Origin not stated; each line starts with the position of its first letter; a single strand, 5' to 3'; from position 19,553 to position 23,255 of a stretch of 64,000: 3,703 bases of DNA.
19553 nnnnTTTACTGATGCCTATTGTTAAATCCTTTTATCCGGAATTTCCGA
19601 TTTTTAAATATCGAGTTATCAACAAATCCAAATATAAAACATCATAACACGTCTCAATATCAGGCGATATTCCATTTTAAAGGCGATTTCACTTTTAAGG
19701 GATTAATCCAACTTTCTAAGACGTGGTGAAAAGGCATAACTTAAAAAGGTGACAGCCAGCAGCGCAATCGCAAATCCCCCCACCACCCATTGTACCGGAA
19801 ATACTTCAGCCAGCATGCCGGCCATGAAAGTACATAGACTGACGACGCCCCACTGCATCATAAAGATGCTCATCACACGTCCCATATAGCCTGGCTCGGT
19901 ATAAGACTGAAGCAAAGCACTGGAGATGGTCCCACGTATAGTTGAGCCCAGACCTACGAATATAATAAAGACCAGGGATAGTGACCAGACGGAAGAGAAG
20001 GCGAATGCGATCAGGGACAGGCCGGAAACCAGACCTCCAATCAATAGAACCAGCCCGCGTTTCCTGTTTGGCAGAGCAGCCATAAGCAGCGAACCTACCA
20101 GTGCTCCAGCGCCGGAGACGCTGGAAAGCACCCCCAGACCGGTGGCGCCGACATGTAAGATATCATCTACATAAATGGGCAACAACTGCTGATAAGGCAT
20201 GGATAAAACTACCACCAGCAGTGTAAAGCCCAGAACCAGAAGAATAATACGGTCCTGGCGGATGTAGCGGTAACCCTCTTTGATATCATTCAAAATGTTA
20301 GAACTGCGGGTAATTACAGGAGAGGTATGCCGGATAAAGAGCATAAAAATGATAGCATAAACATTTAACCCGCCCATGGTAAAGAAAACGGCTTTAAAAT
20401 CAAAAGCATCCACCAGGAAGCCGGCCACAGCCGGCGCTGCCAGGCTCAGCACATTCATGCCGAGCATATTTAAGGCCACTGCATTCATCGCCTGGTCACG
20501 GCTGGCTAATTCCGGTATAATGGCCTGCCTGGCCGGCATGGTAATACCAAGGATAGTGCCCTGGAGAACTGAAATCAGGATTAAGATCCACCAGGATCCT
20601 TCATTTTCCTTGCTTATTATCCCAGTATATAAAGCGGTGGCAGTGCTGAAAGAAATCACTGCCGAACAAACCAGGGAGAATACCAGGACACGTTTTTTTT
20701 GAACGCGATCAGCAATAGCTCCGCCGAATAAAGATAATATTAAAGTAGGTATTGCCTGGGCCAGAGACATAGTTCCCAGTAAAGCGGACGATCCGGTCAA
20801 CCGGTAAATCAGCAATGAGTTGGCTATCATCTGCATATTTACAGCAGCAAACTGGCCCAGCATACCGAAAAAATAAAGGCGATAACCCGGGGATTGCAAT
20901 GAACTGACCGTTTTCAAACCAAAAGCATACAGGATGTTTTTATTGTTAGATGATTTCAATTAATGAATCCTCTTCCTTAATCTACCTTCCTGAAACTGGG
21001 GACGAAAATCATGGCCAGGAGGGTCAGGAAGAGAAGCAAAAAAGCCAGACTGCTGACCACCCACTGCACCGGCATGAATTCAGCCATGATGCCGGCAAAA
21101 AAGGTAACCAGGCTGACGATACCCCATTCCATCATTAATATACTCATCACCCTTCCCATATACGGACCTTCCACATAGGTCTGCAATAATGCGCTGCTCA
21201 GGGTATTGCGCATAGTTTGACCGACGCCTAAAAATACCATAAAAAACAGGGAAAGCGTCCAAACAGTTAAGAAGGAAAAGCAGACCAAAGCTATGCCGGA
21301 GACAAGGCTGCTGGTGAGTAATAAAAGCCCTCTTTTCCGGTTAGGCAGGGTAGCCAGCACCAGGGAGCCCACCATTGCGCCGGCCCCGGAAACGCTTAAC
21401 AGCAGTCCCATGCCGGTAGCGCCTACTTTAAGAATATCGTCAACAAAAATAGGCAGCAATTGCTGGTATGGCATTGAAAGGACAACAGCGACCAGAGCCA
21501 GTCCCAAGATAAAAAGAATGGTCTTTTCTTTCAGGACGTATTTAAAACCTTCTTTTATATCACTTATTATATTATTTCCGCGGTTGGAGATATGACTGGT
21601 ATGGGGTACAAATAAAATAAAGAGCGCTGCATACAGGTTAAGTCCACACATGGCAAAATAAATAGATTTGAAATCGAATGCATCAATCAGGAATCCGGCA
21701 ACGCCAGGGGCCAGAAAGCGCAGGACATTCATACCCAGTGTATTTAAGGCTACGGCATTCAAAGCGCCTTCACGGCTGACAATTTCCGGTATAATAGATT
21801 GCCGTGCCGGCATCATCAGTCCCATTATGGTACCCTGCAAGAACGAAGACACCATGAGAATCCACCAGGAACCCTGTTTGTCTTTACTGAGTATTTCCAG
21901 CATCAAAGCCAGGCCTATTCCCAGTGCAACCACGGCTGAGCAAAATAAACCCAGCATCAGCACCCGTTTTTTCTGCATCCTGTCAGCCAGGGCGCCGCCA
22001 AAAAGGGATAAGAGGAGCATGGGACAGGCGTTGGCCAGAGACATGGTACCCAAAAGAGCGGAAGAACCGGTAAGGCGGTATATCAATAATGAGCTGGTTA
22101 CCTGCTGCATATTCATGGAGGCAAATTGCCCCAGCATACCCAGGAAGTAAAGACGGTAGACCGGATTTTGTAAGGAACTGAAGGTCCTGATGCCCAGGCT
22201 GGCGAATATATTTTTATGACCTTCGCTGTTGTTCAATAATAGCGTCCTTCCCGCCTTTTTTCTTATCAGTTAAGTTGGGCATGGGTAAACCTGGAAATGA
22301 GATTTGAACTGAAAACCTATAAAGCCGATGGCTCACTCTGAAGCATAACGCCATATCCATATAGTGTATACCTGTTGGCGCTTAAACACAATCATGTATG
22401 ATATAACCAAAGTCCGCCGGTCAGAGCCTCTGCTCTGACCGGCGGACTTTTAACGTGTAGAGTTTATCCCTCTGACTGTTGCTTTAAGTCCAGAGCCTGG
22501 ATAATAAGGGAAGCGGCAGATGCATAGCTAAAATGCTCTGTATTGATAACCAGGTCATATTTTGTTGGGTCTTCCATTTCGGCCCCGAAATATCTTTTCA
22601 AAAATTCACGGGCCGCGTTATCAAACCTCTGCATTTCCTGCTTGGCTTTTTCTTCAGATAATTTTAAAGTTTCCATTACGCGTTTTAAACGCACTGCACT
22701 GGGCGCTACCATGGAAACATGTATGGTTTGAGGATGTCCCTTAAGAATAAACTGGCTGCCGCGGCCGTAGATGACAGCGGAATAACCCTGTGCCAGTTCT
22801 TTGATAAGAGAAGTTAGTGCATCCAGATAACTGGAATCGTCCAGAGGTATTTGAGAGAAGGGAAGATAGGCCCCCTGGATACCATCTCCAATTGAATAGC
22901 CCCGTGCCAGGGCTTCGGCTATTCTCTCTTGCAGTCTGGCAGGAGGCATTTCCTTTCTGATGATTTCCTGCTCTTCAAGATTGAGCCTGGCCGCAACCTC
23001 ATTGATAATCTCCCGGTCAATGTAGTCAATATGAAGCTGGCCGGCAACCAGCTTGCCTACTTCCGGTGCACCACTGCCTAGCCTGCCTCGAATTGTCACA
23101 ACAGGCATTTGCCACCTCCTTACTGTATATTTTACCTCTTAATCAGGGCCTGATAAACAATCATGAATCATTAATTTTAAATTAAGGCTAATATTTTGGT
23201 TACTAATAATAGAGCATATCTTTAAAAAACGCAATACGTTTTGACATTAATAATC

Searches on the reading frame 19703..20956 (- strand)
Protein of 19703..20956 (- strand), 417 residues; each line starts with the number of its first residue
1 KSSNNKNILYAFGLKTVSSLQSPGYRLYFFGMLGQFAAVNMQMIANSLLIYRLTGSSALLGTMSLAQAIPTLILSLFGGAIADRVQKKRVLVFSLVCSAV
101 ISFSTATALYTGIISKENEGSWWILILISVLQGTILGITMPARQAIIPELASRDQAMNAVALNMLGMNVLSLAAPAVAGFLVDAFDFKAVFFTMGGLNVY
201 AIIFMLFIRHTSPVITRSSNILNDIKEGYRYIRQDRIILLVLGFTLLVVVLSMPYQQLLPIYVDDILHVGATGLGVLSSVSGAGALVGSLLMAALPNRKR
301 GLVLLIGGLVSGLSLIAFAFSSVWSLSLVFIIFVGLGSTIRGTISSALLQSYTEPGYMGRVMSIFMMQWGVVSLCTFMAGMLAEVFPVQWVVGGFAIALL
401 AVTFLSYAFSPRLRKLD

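Call 84: search_protein_families(library=pfam, proteins=[window:19703-20956:-], max_evalue=0.0001)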
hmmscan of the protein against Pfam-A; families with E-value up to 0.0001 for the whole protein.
window:19703-20956:- (417 aa): 2 families
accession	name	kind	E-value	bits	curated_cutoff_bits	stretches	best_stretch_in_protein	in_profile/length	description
PF07690.21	MFS_1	-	2e-38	132.7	33.4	2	29-295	2-261/347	Major Facilitator Superfamily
PF05977.19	MFS_3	-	4.2e-32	111.7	27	1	40-410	27-394/524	Transmembrane secretion effector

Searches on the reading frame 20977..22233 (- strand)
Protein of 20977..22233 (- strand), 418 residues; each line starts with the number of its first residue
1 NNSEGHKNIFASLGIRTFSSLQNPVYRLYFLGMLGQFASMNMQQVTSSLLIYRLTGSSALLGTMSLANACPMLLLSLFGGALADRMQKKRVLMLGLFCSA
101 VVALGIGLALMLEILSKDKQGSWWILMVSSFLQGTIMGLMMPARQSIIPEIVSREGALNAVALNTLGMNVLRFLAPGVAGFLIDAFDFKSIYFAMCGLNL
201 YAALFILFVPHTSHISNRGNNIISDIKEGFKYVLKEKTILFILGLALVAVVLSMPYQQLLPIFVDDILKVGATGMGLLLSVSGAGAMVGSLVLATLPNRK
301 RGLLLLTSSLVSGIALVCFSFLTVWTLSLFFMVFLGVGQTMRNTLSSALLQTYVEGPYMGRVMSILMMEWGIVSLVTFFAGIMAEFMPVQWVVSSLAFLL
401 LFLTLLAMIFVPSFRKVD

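Call 84: search_protein_families(library=pfam, proteins=[window:20977-22233:-], max_evalue=0.0001)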
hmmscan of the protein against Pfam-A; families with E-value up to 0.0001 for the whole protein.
window:20977-22233:- (418 aa): 2 families
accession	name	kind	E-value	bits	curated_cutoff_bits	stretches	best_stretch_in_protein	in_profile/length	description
PF07690.21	MFS_1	-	6.8e-42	144.1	33.4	2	31-374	3-343/347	Major Facilitator Superfamily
PF05977.19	MFS_3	-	9.1e-34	117.2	27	1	17-410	3-392/524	Transmembrane secretion effector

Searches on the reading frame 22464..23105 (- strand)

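Call 66: search_protein_families(library=pfam, proteins=[window:22464-23105:-], max_evalue=0.0001)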
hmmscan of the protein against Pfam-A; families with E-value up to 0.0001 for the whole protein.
window:22464-23105:- (213 aa): 1 family
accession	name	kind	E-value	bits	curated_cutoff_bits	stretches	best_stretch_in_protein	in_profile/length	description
PF13189.12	Cytidylate_kin2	-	6.2e-43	147.4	28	1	2-191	1-176/176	Cytidylate kinase-like family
